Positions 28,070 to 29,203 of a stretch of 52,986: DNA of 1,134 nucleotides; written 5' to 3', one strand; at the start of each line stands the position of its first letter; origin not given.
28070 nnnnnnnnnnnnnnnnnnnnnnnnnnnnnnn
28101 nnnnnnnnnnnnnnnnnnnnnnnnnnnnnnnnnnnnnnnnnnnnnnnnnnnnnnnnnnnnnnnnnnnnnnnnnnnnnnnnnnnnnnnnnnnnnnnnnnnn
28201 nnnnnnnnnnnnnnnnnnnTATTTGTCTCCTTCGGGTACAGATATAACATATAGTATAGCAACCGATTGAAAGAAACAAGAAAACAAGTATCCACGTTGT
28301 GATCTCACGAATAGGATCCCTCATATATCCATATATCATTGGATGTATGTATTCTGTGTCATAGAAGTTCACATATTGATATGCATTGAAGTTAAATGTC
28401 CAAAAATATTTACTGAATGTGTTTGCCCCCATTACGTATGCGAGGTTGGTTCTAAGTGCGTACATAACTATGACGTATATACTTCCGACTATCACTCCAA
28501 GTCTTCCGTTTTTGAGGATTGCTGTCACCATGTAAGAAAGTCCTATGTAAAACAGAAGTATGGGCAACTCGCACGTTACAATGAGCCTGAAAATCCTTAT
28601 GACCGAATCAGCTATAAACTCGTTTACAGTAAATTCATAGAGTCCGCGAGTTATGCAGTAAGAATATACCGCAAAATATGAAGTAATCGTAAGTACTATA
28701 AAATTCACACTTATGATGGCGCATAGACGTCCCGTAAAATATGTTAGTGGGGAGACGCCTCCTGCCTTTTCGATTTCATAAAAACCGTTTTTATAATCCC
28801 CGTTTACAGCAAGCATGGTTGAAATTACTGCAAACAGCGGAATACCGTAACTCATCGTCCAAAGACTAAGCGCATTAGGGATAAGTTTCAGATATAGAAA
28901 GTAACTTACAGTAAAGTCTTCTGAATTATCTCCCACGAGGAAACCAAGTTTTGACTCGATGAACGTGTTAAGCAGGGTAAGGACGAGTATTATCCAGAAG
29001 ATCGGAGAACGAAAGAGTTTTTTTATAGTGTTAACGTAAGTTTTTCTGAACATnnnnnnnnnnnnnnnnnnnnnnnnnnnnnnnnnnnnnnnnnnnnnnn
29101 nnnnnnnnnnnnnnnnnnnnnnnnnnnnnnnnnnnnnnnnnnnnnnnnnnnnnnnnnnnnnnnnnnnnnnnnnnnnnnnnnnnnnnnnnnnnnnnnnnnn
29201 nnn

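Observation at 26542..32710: BlaI/BlaR1-type proteolytic switch wired to a lipoprotein plus two permeases plus ATPase, a LanI/LanFEG-like layout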

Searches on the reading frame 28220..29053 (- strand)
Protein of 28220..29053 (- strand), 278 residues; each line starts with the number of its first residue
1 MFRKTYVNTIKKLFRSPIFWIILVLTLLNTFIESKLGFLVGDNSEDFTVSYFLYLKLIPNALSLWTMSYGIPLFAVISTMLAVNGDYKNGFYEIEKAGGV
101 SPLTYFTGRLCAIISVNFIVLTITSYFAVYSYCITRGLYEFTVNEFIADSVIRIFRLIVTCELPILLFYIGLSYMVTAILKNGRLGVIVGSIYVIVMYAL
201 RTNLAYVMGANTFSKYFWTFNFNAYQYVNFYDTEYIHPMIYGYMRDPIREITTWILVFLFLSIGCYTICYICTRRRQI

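Call 3: search_protein_families(library=pfam, proteins=[window:28220-29053:-], max_evalue=0.1)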
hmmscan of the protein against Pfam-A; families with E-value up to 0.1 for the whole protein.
window:28220-29053:- (278 aa): 0 families

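Call 4: search_protein_families(library=ncbifam, proteins=[window:28220-29053:-], max_evalue=0.1)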
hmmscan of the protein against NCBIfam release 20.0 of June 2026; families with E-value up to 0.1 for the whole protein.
window:28220-29053:- (278 aa): 0 families

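Call 9: find_homologous_proteins(query=window:28220-29053:-)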
Query window:28220-29053:- (278 aa): 9 proteins with E <= 0.001 among 749 candidates.
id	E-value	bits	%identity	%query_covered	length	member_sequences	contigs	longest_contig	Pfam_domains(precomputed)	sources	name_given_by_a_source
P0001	2.8e-165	567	93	100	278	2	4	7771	-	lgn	-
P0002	1.1e-155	535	87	100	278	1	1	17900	-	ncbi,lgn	-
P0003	9.4e-149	512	82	100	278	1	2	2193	-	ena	-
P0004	8.1e-146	503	81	100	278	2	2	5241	-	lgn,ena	-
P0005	7.2e-87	310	60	82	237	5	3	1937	-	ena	-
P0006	2.5e-48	183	38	99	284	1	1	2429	-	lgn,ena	-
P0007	1.0e-34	138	35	100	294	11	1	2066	-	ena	-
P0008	7.1e-29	119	30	100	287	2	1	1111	PF12698.14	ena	-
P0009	3.4e-26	111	37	66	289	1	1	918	PF12698.14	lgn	-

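Call 10: find_encoding_contigs(protein=P0002, flank=10000, max_places=4)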
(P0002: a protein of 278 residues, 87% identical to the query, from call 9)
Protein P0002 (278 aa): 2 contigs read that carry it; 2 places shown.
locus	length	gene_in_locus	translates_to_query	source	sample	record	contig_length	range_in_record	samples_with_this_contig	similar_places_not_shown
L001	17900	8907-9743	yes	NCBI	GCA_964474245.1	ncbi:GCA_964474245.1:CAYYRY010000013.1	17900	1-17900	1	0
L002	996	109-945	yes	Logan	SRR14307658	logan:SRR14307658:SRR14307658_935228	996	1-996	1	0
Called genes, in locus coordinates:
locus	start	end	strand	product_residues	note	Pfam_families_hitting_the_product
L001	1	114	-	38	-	?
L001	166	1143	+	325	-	PF01156:IU_nuc_hydro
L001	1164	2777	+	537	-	PF13229:Beta_helix (faint)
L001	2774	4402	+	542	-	PF00295:Glyco_hydro_28 (faint), PF13229:Beta_helix (faint)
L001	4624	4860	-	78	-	-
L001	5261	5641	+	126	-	PF03965:Penicillinase_R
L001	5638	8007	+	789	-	PF05569:Peptidase_M56, PF20251:Big_14 (faint)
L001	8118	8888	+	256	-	-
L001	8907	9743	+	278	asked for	-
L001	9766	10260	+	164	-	-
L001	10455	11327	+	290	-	PF13476:AAA_23 (faint), PF00005:ABC_tran, PF13175:AAA_15 (faint), PF13304:AAA_21 (weak)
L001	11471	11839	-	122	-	PF03862:SpoVAC_SpoVAEB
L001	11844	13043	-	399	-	PF07451:SpoVAD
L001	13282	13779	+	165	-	-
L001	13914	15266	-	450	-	PF01554:MatE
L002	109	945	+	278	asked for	-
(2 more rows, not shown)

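Call 11: find_encoding_contigs(protein=P0006, flank=10000, max_places=4)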
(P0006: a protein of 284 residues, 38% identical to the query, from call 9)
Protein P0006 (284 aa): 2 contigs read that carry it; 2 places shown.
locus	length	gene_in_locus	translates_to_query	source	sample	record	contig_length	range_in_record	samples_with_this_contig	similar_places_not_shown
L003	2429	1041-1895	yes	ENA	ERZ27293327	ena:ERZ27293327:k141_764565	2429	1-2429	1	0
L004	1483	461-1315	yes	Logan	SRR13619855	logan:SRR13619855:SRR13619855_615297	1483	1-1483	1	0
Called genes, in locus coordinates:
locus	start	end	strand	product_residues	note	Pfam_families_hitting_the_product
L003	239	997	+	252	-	-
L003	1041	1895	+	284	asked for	-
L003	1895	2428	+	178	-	?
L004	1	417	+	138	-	?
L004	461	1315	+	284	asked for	-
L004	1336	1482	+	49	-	?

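Call 13: find_related_loci(query=A1, collection=genome_contigs, flank=8000)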
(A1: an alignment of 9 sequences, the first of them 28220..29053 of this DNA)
Query A1 (278 aa) in genome_contigs; peptide patterns used: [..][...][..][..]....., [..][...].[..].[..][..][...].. (x = any residue, [..] = any of these).
82 stretches matched a pattern; 21 encode a relative of the query (tblastn E <= 1e-3); 20 distinct loci.
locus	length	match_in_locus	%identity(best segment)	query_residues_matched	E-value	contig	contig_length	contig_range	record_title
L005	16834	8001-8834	87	1-278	7e-163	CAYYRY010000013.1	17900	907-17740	MAG TPA_asm: uncultured Ruminococcus sp. isolate SRP315200_co1_819 genome assembly, contig: NODE_6010_length_17900_cov_5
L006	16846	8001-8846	33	1-278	2e-44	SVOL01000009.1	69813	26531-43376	MAG: Oscillospiraceae bacterium isolate SIG564 NODE_1951_length_69813_cov_3.037956, whole genome shotgun sequence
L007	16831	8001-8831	33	1-278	5e-40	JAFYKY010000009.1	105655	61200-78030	MAG: Clostridia bacterium isolate RGIG7185 Water_buffalos_Cecum-1__c333871, whole genome shotgun sequence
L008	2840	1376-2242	34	1-273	4e-40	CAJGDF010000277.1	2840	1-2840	MAG: uncultured Clostridia bacterium isolate MAG48 genome assembly, contig: k141_2911214_length_2840_cov_9.0000, whole g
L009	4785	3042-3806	35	1-240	2e-36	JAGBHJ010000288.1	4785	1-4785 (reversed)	MAG: Clostridia bacterium isolate RGIG9120 Water_deer_Rectum.Co__c1484004, whole genome shotgun sequence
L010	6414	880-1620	35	1-235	5e-36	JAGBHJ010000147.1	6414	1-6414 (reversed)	MAG: Clostridia bacterium isolate RGIG9120 Water_deer_Rectum.Co__c693005, whole genome shotgun sequence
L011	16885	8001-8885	31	1-278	4e-34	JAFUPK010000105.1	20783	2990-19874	MAG: Clostridia bacterium isolate RGIG4705 Roe_deer_Rectum.Co__c1708111, whole genome shotgun sequence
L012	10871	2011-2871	29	1-276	1e-33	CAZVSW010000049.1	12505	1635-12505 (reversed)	MAG TPA_asm: uncultured Ruminococcus sp. isolate SRP199465_co1_128 genome assembly, contig: NODE_14495_length_12505_cov_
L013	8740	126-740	37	1-195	2e-32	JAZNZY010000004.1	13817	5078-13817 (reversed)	MAG: Eubacteriales bacterium isolate T1900044765_TS20190231.MAGScoT_cleanbin_000005 SGB_2407_k141_2279698, whole genome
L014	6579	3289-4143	30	1-278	1e-32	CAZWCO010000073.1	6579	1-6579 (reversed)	MAG TPA_asm: uncultured Lachnospiraceae bacterium isolate SRP315200_co1_699 genome assembly, contig: NODE_28497_length_6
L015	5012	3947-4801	28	1-277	1e-31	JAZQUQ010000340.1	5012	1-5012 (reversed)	MAG: Eubacteriales bacterium isolate T1900045180_TC20190176.MAGScoT_cleanbin_000015 SGB_5229_k141_1369959, whole genome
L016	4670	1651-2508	28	1-277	1e-30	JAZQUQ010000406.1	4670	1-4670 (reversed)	MAG: Eubacteriales bacterium isolate T1900045180_TC20190176.MAGScoT_cleanbin_000015 SGB_5229_k141_2897603, whole genome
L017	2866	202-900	30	1-239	7e-30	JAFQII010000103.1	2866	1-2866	MAG: Clostridia bacterium isolate RGIG1846 Goat_Cecum-5__c242359, whole genome shotgun sequence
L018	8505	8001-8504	36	1-157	1e-28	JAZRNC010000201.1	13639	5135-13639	MAG: Eubacteriales bacterium isolate T1900045414_YK20190104.MAGScoT_cleanbin_000025 SGB_7022_k141_2064141, whole genome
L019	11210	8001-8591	33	1-198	2e-28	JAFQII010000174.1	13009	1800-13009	MAG: Clostridia bacterium isolate RGIG1846 Goat_Cecum-5__c415415, whole genome shotgun sequence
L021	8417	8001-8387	40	1-120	2e-22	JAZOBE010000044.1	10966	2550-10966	MAG: Eubacteriales bacterium isolate T1900044759_TS20190225.MAGScoT_cleanbin_000006 SGB_2338_k141_1959511, whole genome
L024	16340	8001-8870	33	1-278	7e-44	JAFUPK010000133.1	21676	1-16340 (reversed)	MAG: Clostridia bacterium isolate RGIG4705 Roe_deer_Rectum.Co__c2090444, whole genome shotgun sequence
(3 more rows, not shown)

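Call 18: search_protein_families(library=pfam, proteins=[L011:8919-10331:+, L007:10955-11773:+, L007:8851-9585:+, L007:9459-10955:+, L009:1245-2180:+, L006:7537-7854:+, L006:12493-13923:+, L011:6400-7053:-, L021:4255-4902:+, L021:4902-6251:+], max_evalue=0.01)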
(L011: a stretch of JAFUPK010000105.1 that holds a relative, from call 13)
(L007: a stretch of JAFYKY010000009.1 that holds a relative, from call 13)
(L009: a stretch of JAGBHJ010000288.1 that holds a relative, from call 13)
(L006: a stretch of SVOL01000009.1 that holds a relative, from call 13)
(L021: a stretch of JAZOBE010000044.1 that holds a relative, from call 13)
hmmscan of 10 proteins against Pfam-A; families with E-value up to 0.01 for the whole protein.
L011:8919-10331:+ (471 aa): 1 family
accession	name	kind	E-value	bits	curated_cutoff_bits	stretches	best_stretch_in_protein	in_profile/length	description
PF00395.25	SLH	-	4.7e-37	126.1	20.8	3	94-137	1-44/44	S-layer homology domain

L007:10955-11773:+ (273 aa): 0 families

L007:8851-9585:+ (245 aa): 2 families
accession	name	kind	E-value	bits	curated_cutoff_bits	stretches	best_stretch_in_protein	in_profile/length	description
PF00486.34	Trans_reg_C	-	1.3e-24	86.5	26.2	1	170-243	1-77/77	Transcriptional regulatory protein, C terminal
PF00072.30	Response_reg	-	7.4e-24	84.5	30.2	1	33-139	1-111/111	Response regulator receiver domain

L007:9459-10955:+ (499 aa): 3 families
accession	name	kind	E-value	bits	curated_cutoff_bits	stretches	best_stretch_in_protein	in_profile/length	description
PF02518.31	HATPase_c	-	3e-22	79.6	26.4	1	386-496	1-109/111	Histidine kinase-, DNA gyrase B-, and HSP90-like ATPase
PF00512.31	HisKA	-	2e-11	44.2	26.9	1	278-341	1-63/66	His Kinase A (phospho-acceptor) domain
PF00672.30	HAMP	-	3.6e-11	43.7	25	1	216-265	2-51/53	HAMP domain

L009:1245-2180:+ (312 aa): 6 families
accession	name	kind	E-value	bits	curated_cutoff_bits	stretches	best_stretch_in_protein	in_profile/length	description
PF01381.28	HTH_3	-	9.3e-17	61.3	23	1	36-88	3-55/55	Helix-turn-helix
PF13560.12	HTH_31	-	1.6e-13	51.1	27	1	34-87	6-60/64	Helix-turn-helix domain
PF12844.13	HTH_19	-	1.1e-09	38.5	30.2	1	32-89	2-59/64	Helix-turn-helix domain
PF13443.12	HTH_26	-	0.00016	22.2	22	1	34-84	2-53/63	Cro/C1-type HTH DNA-binding domain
PF13384.12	HTH_23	-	0.0023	18.2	24.6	1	39-62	14-37/50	Homeodomain-like domain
PF04545.22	Sigma70_r4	-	0.0084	16.1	24.1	0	32-61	10-39/50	Sigma-70, region 4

L006:7537-7854:+ (106 aa): 0 families

L006:12493-13923:+ (477 aa): 3 families
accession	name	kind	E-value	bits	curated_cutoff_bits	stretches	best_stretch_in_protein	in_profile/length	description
PF04055.27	Radical_SAM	-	3.9e-20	73.1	29.5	1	108-254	3-141/166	Radical SAM superfamily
PF13353.11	Fer4_12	-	8.9e-09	36.2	22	1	109-219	12-117/137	4Fe-4S single cluster domain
PF13186.11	SPASM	-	1.3e-05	25.8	21.5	1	351-410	1-67/67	Iron-sulfur cluster-binding domain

L011:6400-7053:- (217 aa): 3 families
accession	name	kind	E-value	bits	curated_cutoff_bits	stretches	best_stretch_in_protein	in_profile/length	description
PF14501.12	HATPase_c_5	-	2.4e-18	66.3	22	1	115-213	2-102/102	GHKL domain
PF14689.11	SPOB_a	-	4.9e-08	32.9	28.1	1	24-78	7-61/62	Sensor_kinase_SpoOB-type, alpha-helical domain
PF02518.31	HATPase_c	-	5.6e-07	30.4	26.4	1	116-212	3-107/111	Histidine kinase-, DNA gyrase B-, and HSP90-like ATPase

L021:4255-4902:+ (216 aa): 2 families
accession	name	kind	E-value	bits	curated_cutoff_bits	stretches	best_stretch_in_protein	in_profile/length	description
PF00072.30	Response_reg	-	2e-26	92.8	30.2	1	4-110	1-111/111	Response regulator receiver domain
PF00486.34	Trans_reg_C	-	3.8e-22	78.6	26.2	1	142-214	2-77/77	Transcriptional regulatory protein, C terminal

L021:4902-6251:+ (450 aa): 5 families
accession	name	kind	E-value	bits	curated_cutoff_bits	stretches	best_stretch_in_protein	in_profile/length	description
PF02518.31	HATPase_c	-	2.7e-23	82.9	26.4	1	341-448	1-106/111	Histidine kinase-, DNA gyrase B-, and HSP90-like ATPase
PF00672.30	HAMP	-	1.3e-13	51.5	25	1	177-221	8-52/53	HAMP domain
PF00512.31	HisKA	-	3.3e-09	37.1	26.9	1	233-296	1-63/66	His Kinase A (phospho-acceptor) domain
PF13589.12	HATPase_c_3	-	0.0015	19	25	1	347-421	4-79/137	Histidine kinase-, DNA gyrase B-, and HSP90-like ATPase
PF18947.5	HAMP_2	-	0.0058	17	24.3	0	176-222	21-67/67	HAMP domain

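Call 21: search_protein_families(library=pfam, proteins=[L006:3814-4506:+, L006:4697-5386:-, L006:5262-6278:-, L006:8884-10326:+, L006:10581-11834:+, L006:11837-12493:+, L006:15838-16842:+, L014:2057-3268:+, L007:14559-15839:+, L019:2596-4635:+], max_evalue=0.01)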
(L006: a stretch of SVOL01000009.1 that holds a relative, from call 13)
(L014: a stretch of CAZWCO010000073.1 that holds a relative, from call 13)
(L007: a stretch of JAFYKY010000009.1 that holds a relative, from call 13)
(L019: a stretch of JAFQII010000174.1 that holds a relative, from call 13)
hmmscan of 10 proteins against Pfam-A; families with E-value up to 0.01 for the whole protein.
L006:3814-4506:+ (231 aa): 1 family
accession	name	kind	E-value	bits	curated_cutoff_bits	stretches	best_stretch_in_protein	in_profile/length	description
PF19700.5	DUF6198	-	1.6e-19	70.9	27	1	25-217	12-201/217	Family of unknown function (DUF6198)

L006:4697-5386:- (229 aa): 0 families

L006:5262-6278:- (338 aa): 1 family
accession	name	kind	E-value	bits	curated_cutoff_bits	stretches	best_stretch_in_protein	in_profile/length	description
PF14399.12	BtrH_N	-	0.00037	21.2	29.7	1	70-141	59-132/134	Butirosin biosynthesis protein H, N-terminal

L006:8884-10326:+ (481 aa): 2 families
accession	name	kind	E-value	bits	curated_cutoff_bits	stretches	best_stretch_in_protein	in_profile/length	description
PF00501.34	AMP-binding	-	1.1e-64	219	29.9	1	10-349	6-384/384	AMP-binding enzyme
PF13193.12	AMP-binding_C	-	1.1e-18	68.3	24.5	1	396-471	1-76/76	AMP-binding enzyme C-terminal domain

L006:10581-11834:+ (418 aa): 1 family
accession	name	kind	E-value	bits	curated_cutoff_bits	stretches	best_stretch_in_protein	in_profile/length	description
PF00501.34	AMP-binding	-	6.7e-09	35.5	29.9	1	83-277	170-378/384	AMP-binding enzyme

L006:11837-12493:+ (219 aa): 1 family
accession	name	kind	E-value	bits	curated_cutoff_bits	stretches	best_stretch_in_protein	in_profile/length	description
PF02517.21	Rce1-like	-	1.8e-09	38.2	22.4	1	107-188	13-91/93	Type II CAAX prenyl endopeptidase Rce1-like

L006:15838-16842:+ (335 aa): 1 family
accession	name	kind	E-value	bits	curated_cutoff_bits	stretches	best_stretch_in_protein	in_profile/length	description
PF00664.28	ABC_membrane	-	8.4e-12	45.8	28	1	41-312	3-271/274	ABC transporter transmembrane region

L014:2057-3268:+ (404 aa): 0 families

L007:14559-15839:+ (427 aa): 0 families

L019:2596-4635:+ (680 aa): 0 families

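Call 27: search_solved_structures(query=A1, max_evalue=10)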
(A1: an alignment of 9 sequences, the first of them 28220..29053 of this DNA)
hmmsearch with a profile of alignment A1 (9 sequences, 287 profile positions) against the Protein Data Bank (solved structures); distinct sequences matched with E-value up to 10: 0.

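Call 28: search_protein_families(library=pfam, alignment_id=A1, max_evalue=1)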
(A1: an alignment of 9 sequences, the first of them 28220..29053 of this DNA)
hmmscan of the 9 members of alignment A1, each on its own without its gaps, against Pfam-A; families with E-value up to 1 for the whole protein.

A. member 1, window:28220-29053:- (278 aa): 0 families

B. families by the number of members that match (of 9 scanned): 6 families
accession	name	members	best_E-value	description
PF12698.13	ABC2_membrane_3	5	1.3e-06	ABC-2 family transporter protein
PF12679.13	ABC2_membrane_2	2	0.0061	ABC-2 family transporter protein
PF19592.4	DUF6097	2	0.066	Family of unknown function (DUF6097)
PF02673.24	BacA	1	0.023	Bacitracin resistance protein BacA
PF14487.12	DarT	1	0.35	ssDNA thymidine ADP-ribosyltransferase, DarT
PF18895.5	T4SS_pilin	1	0.48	Type IV secretion system pilin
